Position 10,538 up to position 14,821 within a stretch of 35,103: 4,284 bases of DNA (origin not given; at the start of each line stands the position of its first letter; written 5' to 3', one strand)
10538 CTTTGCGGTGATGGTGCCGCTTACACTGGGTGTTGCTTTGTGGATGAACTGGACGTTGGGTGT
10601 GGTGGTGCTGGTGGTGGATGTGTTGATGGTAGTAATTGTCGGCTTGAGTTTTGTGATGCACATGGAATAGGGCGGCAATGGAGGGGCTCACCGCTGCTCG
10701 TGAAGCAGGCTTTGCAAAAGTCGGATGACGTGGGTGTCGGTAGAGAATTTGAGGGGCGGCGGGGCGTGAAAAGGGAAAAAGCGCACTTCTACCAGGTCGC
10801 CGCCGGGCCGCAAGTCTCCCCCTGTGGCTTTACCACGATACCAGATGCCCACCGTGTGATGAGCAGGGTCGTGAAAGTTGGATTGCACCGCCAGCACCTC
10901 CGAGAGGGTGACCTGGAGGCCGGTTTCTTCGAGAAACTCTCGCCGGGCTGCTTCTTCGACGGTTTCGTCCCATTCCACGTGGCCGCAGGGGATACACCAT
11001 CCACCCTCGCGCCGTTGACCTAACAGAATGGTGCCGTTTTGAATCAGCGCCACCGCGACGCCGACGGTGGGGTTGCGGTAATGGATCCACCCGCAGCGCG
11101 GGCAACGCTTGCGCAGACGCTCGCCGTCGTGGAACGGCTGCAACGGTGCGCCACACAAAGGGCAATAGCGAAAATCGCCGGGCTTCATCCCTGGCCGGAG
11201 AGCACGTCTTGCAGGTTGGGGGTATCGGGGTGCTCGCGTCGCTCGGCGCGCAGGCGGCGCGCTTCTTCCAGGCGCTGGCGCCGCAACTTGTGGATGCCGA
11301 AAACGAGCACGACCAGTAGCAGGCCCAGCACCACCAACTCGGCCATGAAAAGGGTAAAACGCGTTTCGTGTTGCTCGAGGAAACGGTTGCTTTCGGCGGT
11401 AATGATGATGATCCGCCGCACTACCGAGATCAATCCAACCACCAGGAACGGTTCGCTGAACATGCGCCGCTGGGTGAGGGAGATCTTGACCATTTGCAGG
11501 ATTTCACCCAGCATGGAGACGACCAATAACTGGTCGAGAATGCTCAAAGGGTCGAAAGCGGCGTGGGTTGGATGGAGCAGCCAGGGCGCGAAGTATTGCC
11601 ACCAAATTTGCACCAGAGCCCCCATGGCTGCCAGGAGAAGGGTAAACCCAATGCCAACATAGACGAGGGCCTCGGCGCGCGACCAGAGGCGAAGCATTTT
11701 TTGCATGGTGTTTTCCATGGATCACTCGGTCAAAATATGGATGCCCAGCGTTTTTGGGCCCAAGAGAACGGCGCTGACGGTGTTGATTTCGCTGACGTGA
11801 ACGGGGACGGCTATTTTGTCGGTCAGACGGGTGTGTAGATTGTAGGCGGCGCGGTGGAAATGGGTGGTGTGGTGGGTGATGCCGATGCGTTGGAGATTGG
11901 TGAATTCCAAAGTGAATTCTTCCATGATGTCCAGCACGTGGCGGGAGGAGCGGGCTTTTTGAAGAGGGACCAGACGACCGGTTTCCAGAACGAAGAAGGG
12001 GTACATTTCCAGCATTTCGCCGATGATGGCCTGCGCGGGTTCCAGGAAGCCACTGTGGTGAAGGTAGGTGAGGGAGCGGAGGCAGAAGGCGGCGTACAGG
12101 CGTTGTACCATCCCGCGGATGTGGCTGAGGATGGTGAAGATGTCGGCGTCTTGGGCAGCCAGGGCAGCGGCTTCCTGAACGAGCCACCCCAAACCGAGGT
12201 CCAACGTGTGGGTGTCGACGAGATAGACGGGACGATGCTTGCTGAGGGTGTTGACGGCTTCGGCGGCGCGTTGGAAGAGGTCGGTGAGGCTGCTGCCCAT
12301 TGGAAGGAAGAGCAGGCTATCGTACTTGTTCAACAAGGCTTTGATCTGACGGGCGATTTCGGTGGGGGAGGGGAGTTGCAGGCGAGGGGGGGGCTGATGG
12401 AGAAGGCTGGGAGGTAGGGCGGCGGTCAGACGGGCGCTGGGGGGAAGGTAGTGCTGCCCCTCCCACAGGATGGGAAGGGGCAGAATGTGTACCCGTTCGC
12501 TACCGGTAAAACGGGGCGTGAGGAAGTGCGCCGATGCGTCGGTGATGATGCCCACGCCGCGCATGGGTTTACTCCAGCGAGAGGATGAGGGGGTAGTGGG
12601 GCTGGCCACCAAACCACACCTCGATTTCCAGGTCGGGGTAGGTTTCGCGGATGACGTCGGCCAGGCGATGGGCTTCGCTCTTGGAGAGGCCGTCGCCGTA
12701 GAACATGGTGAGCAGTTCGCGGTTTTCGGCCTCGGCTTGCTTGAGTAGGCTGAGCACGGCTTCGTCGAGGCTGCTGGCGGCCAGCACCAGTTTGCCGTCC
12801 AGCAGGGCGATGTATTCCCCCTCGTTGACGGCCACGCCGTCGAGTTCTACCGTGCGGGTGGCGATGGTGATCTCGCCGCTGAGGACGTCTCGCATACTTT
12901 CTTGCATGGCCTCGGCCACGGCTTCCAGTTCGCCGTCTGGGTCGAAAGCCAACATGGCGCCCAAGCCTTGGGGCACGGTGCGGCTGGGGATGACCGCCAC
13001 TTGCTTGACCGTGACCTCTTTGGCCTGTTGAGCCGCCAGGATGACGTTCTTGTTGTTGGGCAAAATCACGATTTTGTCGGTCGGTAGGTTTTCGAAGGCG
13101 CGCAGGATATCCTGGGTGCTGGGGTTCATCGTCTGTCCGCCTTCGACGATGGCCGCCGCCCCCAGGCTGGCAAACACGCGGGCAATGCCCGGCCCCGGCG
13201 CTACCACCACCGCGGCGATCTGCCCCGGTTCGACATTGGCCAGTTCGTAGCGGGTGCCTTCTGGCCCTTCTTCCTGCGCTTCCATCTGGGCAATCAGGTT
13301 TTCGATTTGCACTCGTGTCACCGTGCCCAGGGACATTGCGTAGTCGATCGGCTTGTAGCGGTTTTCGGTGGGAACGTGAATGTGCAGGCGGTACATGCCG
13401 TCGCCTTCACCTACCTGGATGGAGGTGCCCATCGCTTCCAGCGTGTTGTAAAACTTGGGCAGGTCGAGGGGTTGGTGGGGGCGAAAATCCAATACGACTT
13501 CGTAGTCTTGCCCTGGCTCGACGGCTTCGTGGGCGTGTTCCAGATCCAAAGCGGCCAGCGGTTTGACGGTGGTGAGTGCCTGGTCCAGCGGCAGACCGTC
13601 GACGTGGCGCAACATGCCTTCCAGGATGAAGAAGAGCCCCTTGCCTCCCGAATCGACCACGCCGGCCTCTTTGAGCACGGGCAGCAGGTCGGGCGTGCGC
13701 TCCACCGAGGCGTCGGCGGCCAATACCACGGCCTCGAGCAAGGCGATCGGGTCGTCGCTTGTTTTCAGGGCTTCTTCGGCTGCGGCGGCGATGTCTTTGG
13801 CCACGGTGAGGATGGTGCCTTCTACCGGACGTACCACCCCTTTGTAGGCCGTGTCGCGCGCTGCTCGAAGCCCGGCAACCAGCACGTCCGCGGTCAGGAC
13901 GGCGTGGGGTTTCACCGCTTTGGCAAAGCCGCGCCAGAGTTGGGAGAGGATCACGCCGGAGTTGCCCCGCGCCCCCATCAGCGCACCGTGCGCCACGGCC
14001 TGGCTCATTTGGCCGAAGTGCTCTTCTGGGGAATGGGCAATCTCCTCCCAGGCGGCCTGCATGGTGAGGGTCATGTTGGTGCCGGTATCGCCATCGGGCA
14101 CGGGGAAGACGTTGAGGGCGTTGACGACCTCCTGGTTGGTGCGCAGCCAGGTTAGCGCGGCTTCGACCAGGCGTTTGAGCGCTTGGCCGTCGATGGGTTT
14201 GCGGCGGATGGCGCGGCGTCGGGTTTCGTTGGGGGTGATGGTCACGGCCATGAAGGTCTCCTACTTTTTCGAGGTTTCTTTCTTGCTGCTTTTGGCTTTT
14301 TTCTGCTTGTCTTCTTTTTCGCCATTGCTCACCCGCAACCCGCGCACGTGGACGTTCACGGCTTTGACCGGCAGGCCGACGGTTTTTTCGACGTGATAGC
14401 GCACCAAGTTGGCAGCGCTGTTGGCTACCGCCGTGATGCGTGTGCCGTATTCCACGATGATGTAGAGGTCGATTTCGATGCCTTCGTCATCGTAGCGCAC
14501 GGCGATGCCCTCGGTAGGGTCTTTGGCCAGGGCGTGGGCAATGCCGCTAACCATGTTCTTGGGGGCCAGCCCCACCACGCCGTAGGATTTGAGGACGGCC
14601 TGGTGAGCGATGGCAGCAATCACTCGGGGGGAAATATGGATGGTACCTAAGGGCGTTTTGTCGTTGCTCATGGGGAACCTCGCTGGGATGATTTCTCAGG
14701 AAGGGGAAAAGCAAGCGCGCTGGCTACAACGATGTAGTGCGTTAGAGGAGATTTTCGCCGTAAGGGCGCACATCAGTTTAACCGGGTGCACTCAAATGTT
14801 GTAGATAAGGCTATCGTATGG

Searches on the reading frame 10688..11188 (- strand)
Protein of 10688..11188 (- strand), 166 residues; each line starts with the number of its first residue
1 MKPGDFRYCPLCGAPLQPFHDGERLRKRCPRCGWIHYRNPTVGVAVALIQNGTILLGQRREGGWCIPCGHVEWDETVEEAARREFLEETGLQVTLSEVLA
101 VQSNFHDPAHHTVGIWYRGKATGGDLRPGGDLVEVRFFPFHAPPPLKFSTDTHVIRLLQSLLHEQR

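Call 82: search_protein_families(library=pfam, proteins=[window:10688-11188:-], max_evalue=0.01)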
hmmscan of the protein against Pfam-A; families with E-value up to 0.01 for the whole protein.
window:10688-11188:- (166 aa): 5 families
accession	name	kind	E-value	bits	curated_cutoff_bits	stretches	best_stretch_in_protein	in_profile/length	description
PF00293.34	NUDIX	-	3.1e-23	82.7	21.1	1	41-147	3-123/134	NUDIX domain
PF14803.11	Zn_ribbon_Nudix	-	5.8e-07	29.8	25.6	1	7-37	1-33/34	Nudix N-terminal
PF09297.16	Zn_ribbon_NUD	-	0.0008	19.5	24.8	1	6-37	3-32/32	NADH pyrophosphatase zinc ribbon domain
PF12773.13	DZR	-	0.00086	19.9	27.3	1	4-33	10-31/45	Double zinc ribbon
PF14815.12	NUDIX_4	-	0.0016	18.6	35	1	46-97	3-55/113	NUDIX domain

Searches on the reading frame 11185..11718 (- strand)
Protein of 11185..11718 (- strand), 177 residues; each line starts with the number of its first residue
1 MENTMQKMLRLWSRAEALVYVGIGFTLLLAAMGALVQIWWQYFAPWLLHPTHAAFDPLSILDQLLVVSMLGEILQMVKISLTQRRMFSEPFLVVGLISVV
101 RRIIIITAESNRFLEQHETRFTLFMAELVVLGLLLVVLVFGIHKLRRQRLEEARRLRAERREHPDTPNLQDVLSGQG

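Call 82: search_protein_families(library=pfam, proteins=[window:11185-11718:-], max_evalue=0.01)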
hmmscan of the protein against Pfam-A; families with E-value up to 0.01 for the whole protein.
window:11185-11718:- (177 aa): 2 families
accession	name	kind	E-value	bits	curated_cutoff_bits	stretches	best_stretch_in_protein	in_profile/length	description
PF06146.17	PsiE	-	8.1e-09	36.1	23.9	1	17-138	4-115/122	Phosphate-starvation-inducible E family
PF03896.21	TRAP_alpha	-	0.0028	17.3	24.7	1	73-145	77-145/180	Translocon-associated protein (TRAP), alpha subunit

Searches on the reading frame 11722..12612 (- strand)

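Call 65: search_protein_families(library=pfam, proteins=[window:11722-12612:-], max_evalue=0.00001)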
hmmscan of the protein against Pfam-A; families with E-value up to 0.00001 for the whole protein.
window:11722-12612:- (296 aa): 1 family
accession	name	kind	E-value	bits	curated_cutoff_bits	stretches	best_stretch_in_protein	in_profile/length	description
PF02645.21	DegV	-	7e-41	140.8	27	1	20-295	2-279/280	Uncharacterised protein, DegV family COG1307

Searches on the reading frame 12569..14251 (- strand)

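Call 65: search_protein_families(library=pfam, proteins=[window:12569-14251:-], max_evalue=0.00001)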
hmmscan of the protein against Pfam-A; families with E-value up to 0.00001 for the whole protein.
window:12569-14251:- (560 aa): 3 families
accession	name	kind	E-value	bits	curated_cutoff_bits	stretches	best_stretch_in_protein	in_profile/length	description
PF13684.11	FakA-like_C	-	3e-76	256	23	1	347-560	2-216/216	Fatty acid kinase subunit A-like, C-terminal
PF02734.22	Dak2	-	5.9e-42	144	27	1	50-214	1-173/174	DAK2 domain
PF21645.3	FakA-like_M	-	2.9e-08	33.8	24.9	1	251-325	7-79/80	Fatty acid kinase subunit A-like, middle domain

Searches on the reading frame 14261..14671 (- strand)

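Call 82: search_protein_families(library=pfam, proteins=[window:14261-14671:-], max_evalue=0.01)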
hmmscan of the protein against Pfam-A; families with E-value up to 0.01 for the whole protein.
window:14261-14671:- (136 aa): 1 family
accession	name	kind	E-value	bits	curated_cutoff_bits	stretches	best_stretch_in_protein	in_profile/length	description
PF03780.18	Asp23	-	6.8e-27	94.5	28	1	9-112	3-107/108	Asp23 family, cell envelope-related function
